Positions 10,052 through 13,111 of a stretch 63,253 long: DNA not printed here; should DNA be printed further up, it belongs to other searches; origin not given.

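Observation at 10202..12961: Collinear but catalytically degenerate IleRS-like paralogue with an added HhH + zinc-ribbon tail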

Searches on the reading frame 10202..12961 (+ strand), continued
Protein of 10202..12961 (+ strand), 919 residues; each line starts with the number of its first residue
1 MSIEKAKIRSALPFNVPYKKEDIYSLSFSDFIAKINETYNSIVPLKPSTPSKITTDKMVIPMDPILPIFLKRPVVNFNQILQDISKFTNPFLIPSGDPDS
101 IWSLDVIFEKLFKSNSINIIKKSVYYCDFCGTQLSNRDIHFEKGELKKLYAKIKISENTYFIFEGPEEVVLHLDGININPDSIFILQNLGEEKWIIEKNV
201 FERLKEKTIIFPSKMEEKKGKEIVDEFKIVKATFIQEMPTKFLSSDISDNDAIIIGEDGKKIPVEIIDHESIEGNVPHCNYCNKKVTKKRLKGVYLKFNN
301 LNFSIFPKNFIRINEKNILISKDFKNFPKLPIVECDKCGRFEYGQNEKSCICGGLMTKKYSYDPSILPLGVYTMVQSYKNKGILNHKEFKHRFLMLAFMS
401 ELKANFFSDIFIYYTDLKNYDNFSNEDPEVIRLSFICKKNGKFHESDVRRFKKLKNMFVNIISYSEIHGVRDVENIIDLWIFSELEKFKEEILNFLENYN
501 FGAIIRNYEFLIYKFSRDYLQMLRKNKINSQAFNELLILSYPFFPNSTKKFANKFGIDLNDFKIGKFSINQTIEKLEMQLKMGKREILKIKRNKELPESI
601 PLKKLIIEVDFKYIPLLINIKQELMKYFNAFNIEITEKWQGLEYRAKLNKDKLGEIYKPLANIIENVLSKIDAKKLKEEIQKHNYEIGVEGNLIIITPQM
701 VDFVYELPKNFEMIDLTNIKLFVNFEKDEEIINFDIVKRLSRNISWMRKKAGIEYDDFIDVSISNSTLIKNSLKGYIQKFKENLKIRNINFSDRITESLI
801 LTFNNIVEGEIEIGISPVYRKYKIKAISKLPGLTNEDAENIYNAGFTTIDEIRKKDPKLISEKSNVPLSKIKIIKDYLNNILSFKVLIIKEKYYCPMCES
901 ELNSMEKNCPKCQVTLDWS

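Call 17: find_encoding_contigs(protein=P0005, flank=10000, max_places=3)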
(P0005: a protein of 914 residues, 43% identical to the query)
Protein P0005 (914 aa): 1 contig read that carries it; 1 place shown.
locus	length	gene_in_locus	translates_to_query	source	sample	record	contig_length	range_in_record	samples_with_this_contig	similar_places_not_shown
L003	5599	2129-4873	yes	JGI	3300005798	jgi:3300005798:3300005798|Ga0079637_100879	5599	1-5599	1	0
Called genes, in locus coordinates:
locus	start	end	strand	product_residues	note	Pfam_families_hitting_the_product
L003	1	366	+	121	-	?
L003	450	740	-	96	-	PF18446:DUF5611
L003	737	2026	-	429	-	PF01336:tRNA_anti-codon, PF00152:tRNA-synt_2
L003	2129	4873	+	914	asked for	PF19302:DUF5915 (weak), PF14520:HHH_5 (faint)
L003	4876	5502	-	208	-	PF00834:Ribul_P_3_epim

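Call 23: list_cluster_members(proteins=[P0001, P0002, P0003, P0004, P0005])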
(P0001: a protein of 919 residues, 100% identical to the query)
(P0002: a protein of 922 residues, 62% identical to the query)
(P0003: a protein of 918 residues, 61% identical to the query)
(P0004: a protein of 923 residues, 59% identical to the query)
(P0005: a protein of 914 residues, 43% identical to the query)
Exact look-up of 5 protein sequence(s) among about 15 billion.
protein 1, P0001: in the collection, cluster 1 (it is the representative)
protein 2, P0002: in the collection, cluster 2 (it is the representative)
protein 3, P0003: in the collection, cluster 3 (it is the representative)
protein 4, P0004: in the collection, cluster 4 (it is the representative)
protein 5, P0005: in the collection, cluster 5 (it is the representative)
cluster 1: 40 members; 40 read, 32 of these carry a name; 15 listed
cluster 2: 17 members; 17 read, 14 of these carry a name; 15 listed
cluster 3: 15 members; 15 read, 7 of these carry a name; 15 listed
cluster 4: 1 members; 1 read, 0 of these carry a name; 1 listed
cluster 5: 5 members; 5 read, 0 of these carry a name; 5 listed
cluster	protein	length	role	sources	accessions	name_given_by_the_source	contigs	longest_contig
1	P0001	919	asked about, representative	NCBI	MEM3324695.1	MAG: DUF5915 domain-containing protein [Thermoplasmata archaeon]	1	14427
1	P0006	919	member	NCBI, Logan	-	-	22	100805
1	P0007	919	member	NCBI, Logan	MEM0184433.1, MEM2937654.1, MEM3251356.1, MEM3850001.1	MAG: DUF5915 domain-containing protein [Thermoplasmata archaeon]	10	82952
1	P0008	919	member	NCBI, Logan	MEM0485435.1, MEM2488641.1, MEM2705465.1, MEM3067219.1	MAG: DUF5915 domain-containing protein [Thermoplasmata archaeon]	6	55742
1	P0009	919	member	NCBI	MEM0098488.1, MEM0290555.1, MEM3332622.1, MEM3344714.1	MAG: DUF5915 domain-containing protein [Thermoplasmata archaeon]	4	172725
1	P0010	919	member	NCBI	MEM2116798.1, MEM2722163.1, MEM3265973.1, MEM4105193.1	MAG: DUF5915 domain-containing protein [Thermoplasmata archaeon]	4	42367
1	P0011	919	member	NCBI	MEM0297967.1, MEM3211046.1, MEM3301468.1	MAG: DUF5915 domain-containing protein [Thermoplasmata archaeon]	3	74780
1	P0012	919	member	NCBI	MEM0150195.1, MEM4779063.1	MAG: DUF5915 domain-containing protein [Thermoplasmata archaeon]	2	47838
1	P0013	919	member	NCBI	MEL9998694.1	MAG: DUF5915 domain-containing protein [Thermoplasmata archaeon]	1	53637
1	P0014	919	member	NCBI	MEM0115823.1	MAG: DUF5915 domain-containing protein [Thermoplasmata archaeon]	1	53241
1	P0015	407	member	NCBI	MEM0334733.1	MAG: hypothetical protein QXU94_05035, partial [Thermoplasmata archaeon]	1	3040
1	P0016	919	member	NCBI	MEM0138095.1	MAG: DUF5915 domain-containing protein [Thermoplasmata archaeon]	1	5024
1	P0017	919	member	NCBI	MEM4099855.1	MAG: DUF5915 domain-containing protein [Thermoplasmata archaeon]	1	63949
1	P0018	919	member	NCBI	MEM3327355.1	MAG: DUF5915 domain-containing protein [Thermoplasmata archaeon]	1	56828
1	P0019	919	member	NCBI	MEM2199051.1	MAG: DUF5915 domain-containing protein [Thermoplasmata archaeon]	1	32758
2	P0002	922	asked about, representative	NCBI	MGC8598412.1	MAG: DUF5915 domain-containing protein [Thermoplasmata archaeon]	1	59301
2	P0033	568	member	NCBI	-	-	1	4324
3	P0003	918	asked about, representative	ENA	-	-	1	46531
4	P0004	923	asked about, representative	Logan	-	-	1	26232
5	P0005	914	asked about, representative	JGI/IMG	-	-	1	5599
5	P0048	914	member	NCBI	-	-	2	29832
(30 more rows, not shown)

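Call 25: search_protein_representatives(alignment_id=A1)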
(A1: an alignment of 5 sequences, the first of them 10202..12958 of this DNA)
Query: 5 sequences, 918 profile positions. Proteins with E-value up to 0.001 (for the whole library): 573; up to 1e-10: 145; up to 1e-30: 36. The best 150 are listed.
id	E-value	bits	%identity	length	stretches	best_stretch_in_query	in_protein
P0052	0.0e+00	1190.1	-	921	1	1-917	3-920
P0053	1.9e-219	747.4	-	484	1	436-918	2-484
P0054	1.0e-164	566.3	-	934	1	52-917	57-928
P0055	1.1e-129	450.4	-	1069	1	84-915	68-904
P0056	9.9e-94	331.4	-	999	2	315-916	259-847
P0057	2.7e-91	323.3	-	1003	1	99-915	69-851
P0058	9.8e-90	318.2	-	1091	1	107-914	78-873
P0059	1.1e-74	268.4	-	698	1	355-916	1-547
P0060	1.5e-53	198.4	-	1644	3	420-914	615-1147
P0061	3.3e-52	194.0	-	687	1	477-912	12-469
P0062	3.9e-52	193.8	-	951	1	477-915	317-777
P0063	1.0e-51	192.3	-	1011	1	476-913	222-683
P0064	3.8e-51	190.5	-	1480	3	474-916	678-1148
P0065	3.4e-45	170.8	-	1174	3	469-881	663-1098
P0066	4.2e-45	170.5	-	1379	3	472-915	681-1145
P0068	1.8e-42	161.7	-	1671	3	469-915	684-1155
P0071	4.6e-40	153.8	-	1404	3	469-879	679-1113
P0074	2.5e-38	148.1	-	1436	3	475-865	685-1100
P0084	3.3e-33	131.1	-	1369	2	468-817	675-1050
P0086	3.2e-31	124.5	-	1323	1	475-804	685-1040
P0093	1.7e-24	102.3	-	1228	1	476-795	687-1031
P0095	3.7e-22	94.5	-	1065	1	470-817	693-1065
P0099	4.3e-20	87.7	-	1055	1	422-763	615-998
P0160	2.6e-12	62.0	-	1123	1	441-808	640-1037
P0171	8.5e-12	60.3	-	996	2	440-789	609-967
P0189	3.8e-11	58.1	-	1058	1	476-794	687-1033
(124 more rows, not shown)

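Call 28: search_protein_families(library=pfam, proteins=[P0054, P0055, P0056, P0057, P0058, P0060, P0064, P0065], max_evalue=0.001)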
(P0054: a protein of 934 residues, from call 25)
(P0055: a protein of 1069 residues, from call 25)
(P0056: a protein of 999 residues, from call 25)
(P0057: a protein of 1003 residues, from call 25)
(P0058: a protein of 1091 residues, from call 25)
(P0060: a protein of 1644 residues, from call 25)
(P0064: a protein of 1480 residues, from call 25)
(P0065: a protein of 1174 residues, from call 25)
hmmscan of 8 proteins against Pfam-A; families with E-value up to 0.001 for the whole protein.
P0054 (934 aa): 5 families
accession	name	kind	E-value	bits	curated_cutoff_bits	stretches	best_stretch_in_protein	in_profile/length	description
PF08264.19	Anticodon_1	-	8.7e-13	48.8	25.1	1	488-614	1-145/148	Anticodon-binding domain of tRNA ligase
PF19302.4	DUF5915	-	4.3e-07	30.1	27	1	653-807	23-177/195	Domain of unknown function (DUF5915)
PF11731.14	Cdd1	-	0.00027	21.5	25.5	1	832-875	3-46/86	Pathogenicity locus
PF00133.28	tRNA-synt_1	-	0.00055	19.3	22.7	1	108-270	141-185/414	tRNA synthetases class I (I, L, M and V)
PF17032.10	Zn_ribbon_15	-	0.00086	20.5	28.9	0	897-922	47-72/73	zinc-ribbon family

P0055 (1069 aa): 6 families
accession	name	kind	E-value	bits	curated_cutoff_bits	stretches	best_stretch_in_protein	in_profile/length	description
PF05763.18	DUF835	-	4.8e-28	98.1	33.1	1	940-1066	10-136/136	Protein of unknown function (DUF835)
PF08264.19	Anticodon_1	-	2.1e-13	50.8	25.1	1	465-591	1-144/148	Anticodon-binding domain of tRNA ligase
PF19302.4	DUF5915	-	2e-11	44.2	27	1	611-802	2-191/195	Domain of unknown function (DUF5915)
PF14520.12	HHH_5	-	3.5e-09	37.4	27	1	816-867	5-56/57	Helix-hairpin-helix domain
PF00133.28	tRNA-synt_1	-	5.7e-06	25.8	22.7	1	80-469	134-194/414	tRNA synthetases class I (I, L, M and V)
PF13248.11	Zn_ribbon_3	-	0.00026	20.8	27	1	880-903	2-25/26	zinc-ribbon domain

P0056 (999 aa): 7 families
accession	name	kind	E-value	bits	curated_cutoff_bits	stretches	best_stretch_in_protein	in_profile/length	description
PF05763.18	DUF835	-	7.4e-20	71.6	33.1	1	878-981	15-121/136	Protein of unknown function (DUF835)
PF19302.4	DUF5915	-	2.1e-12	47.4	27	1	575-746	23-192/195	Domain of unknown function (DUF5915)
PF17032.10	Zn_ribbon_15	-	5.9e-08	33.8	28.9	0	815-843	45-73/73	zinc-ribbon family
PF08264.19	Anticodon_1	-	4.7e-07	30.2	25.1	1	416-540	1-147/148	Anticodon-binding domain of tRNA ligase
PF12773.13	DZR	-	3.5e-05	24.3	27.3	0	825-847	1-23/45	Double zinc ribbon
PF13240.11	Zn_Ribbon_1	-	7e-05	22.9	25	1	824-846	1-23/23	zinc-ribbon domain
PF13248.11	Zn_ribbon_3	-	0.00058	19.7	27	0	824-846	4-26/26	zinc-ribbon domain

P0057 (1003 aa): 9 families
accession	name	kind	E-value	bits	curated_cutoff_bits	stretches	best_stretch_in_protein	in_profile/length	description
PF05763.18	DUF835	-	2e-18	66.9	33.1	1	882-987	14-122/136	Protein of unknown function (DUF835)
PF08264.19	Anticodon_1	-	3.7e-15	56.5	25.1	1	421-545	1-147/148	Anticodon-binding domain of tRNA ligase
PF19302.4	DUF5915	-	9.2e-08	32.3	27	1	580-726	23-169/195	Domain of unknown function (DUF5915)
PF13240.11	Zn_Ribbon_1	-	2e-06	27.9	25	1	830-851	2-23/23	zinc-ribbon domain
PF13248.11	Zn_ribbon_3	-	5.6e-06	26.1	27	1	830-851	5-26/26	zinc-ribbon domain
PF14520.12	HHH_5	-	7.2e-06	26.8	27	1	763-812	4-53/57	Helix-hairpin-helix domain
PF12773.13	DZR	-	1.2e-05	25.8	27.3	0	830-852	1-23/45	Double zinc ribbon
PF17032.10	Zn_ribbon_15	-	7.6e-05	23.9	28.9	0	827-848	52-73/73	zinc-ribbon family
PF12826.13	HHH_2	-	9.1e-05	23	27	0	765-815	7-56/64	Helix-hairpin-helix motif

P0058 (1091 aa): 7 families
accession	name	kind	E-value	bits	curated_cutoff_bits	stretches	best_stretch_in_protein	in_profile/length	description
PF05763.18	DUF835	-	4.2e-32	111.2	33.1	1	951-1083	3-135/136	Protein of unknown function (DUF835)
PF19302.4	DUF5915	-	2.3e-13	50.5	27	1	582-772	4-192/195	Domain of unknown function (DUF5915)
PF08264.19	Anticodon_1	-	2.6e-11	44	25.1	1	436-561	2-145/148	Anticodon-binding domain of tRNA ligase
PF12773.13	DZR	-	1.7e-06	28.5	27.3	0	242-313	11-45/45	Double zinc ribbon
PF17032.10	Zn_ribbon_15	-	3.6e-06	28.1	28.9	0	242-313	36-73/73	zinc-ribbon family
PF13248.11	Zn_ribbon_3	-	3e-05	23.7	27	1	853-874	5-26/26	zinc-ribbon domain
PF13240.11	Zn_Ribbon_1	-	0.00024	21.2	25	1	853-874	2-23/23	zinc-ribbon domain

P0060 (1644 aa): 12 families
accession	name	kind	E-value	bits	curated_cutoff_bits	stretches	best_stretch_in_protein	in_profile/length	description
PF00133.28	tRNA-synt_1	-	3.6e-107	359.1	22.7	1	18-639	3-411/414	tRNA synthetases class I (I, L, M and V)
PF05763.18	DUF835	-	3.5e-31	108.2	33.1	1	1512-1638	8-135/136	Protein of unknown function (DUF835)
PF08264.19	Anticodon_1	-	7.4e-29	101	25.1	1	689-835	1-145/148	Anticodon-binding domain of tRNA ligase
PF19302.4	DUF5915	-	9.5e-22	77.9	27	1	854-1050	1-192/195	Domain of unknown function (DUF5915)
PF09334.17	tRNA-synt_1g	-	2.2e-20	73.2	20.1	2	47-194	8-136/391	tRNA synthetases class I (M)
PF14520.12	HHH_5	-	1.4e-12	48.3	27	2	1282-1326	11-55/57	Helix-hairpin-helix domain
PF12826.13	HHH_2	-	3.3e-07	30.8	27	1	1282-1330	12-59/64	Helix-hairpin-helix motif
PF14559.12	TPR_19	-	1.4e-06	29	25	1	1377-1431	11-65/68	Tetratricopeptide repeat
PF13428.12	TPR_14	-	2.9e-05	24.8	23.5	1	1391-1431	1-41/44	Tetratricopeptide repeat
PF13432.12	TPR_16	-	5.1e-05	24.1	32.7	0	1397-1428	3-34/65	Tetratricopeptide repeat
PF00633.29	HHH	-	7e-05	22.9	24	0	1302-1324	7-29/30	Helix-hairpin-helix motif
PF13174.12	TPR_6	-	0.00095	20.1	26.3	0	1402-1424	11-33/33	Tetratricopeptide repeat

P0064 (1480 aa): 16 families
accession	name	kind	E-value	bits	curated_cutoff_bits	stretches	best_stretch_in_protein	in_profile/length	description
PF00133.28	tRNA-synt_1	-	3.8e-49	168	22.7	1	18-621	2-403/414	tRNA synthetases class I (I, L, M and V)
PF14520.12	HHH_5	-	2.6e-38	130.7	27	3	1261-1313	2-54/57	Helix-hairpin-helix domain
PF08264.19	Anticodon_1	-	6.4e-25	88.2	25.1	1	681-827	1-145/148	Anticodon-binding domain of tRNA ligase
PF19302.4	DUF5915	-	1.7e-22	80.4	27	1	847-1044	2-192/195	Domain of unknown function (DUF5915)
PF10391.15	DNA_pol_lambd_f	-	2.3e-19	69.4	29.8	1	1182-1208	5-31/51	Fingers domain of DNA polymerase lambda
PF12826.13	HHH_2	-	3.4e-17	62.8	27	2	1059-1110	8-58/64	Helix-hairpin-helix motif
PF05763.18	DUF835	-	2.3e-16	60.3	33.1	1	1347-1473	5-133/136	Protein of unknown function (DUF835)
PF00633.29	HHH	-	8.5e-15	54.2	24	0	1260-1278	10-28/30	Helix-hairpin-helix motif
PF11731.14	Cdd1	-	7.4e-11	42.5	25.5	0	1179-1213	7-41/86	Pathogenicity locus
PF12836.13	HHH_3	-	7.1e-08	32.9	27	0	1086-1109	13-36/65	Helix-hairpin-helix motif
PF25453.1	DUF7898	-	3.5e-06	27.8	27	0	1262-1299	5-42/80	Domain of unknown function (DUF7898)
PF14229.12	DUF4332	-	2.9e-05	24.7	23.2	0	1182-1214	57-89/122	Domain of unknown function (DUF4332)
PF14716.13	HHH_8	-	3.3e-05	24.6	30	0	1083-1109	45-70/73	Helix-hairpin-helix domain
PF11798.14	IMS_HHH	-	5.6e-05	23.6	24.4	0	1089-1104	13-28/32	IMS family HHH motif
PF09334.17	tRNA-synt_1g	-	0.00014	21.2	20.1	0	61-194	21-136/391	tRNA synthetases class I (M)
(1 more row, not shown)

P0065 (1174 aa): 10 families
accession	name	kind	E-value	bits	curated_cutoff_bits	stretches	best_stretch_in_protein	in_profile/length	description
PF00133.28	tRNA-synt_1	-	2.8e-45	155.2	22.7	1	19-583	3-363/414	tRNA synthetases class I (I, L, M and V)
PF08264.19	Anticodon_1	-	2e-30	106.1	25.1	1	671-814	1-145/148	Anticodon-binding domain of tRNA ligase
PF14520.12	HHH_5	-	8.5e-20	71.4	27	2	1043-1096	4-57/57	Helix-hairpin-helix domain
PF19302.4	DUF5915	-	2.1e-13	50.7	27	1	834-1031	2-192/195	Domain of unknown function (DUF5915)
PF10391.15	DNA_pol_lambd_f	-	1.5e-09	38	29.8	0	1117-1151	4-38/51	Fingers domain of DNA polymerase lambda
PF09334.17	tRNA-synt_1g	-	6.2e-08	32.2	20.1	1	396-465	168-238/391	tRNA synthetases class I (M)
PF12826.13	HHH_2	-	1.8e-07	31.7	27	0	1046-1098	8-59/64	Helix-hairpin-helix motif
PF11731.14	Cdd1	-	2.2e-05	25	25.5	0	1111-1151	3-43/86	Pathogenicity locus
PF25453.1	DUF7898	-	3.9e-05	24.4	27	0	1124-1165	14-55/80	Domain of unknown function (DUF7898)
PF12836.13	HHH_3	-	0.00084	19.8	27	0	1071-1095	11-35/65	Helix-hairpin-helix motif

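Call 29: list_cluster_members(proteins=[P0054, P0055, P0056, P0057, P0058, P0060, P0064, P0065, P0066, P0068])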
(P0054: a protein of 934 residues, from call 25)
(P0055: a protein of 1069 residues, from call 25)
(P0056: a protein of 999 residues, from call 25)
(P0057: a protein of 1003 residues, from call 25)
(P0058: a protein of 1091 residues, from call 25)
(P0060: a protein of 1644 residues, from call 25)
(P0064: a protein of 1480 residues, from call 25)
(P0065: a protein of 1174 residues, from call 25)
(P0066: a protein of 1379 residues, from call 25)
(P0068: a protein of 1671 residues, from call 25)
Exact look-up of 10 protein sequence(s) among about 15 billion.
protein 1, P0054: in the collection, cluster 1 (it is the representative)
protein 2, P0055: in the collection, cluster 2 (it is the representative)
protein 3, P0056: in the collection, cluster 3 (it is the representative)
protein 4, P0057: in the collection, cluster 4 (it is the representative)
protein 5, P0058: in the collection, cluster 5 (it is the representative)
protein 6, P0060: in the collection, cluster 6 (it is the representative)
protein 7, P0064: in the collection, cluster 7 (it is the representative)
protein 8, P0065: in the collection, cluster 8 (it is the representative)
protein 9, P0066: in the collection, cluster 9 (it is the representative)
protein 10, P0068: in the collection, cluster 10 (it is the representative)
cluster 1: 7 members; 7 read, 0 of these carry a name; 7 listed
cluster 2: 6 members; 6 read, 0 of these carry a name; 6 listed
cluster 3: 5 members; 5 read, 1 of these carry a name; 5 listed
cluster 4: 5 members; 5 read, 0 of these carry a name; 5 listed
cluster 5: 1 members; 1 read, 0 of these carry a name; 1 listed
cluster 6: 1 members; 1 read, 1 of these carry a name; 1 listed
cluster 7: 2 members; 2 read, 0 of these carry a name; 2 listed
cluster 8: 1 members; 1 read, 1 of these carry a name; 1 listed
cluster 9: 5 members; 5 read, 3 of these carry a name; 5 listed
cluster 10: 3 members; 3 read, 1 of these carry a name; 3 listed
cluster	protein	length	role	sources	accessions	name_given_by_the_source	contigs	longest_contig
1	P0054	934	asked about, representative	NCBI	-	-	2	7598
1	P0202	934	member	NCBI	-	-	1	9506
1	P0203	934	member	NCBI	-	-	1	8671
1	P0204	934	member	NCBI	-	-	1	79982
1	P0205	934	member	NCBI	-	-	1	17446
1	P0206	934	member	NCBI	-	-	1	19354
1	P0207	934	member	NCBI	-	-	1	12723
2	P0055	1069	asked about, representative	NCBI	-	-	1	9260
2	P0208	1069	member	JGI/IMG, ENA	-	-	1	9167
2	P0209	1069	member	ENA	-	-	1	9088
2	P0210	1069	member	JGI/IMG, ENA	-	-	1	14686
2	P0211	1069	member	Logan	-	-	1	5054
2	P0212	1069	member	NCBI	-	-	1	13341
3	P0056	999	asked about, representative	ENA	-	-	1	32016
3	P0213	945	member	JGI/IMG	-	rubrerythrin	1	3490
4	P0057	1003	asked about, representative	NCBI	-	-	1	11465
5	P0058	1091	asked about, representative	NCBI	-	-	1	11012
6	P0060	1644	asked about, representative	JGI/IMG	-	isoleucyl-tRNA synthetase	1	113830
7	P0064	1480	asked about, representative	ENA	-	-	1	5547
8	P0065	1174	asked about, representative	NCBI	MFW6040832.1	MAG: class I tRNA ligase family protein [Thermoplasmatota archaeon]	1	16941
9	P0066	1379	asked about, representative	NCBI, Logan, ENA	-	-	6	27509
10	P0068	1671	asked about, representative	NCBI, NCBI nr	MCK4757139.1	MAG: isoleucine--tRNA ligase [Thermoplasmata archaeon] | isoleucine--tRNA ligase [Thermoplasmata archaeon]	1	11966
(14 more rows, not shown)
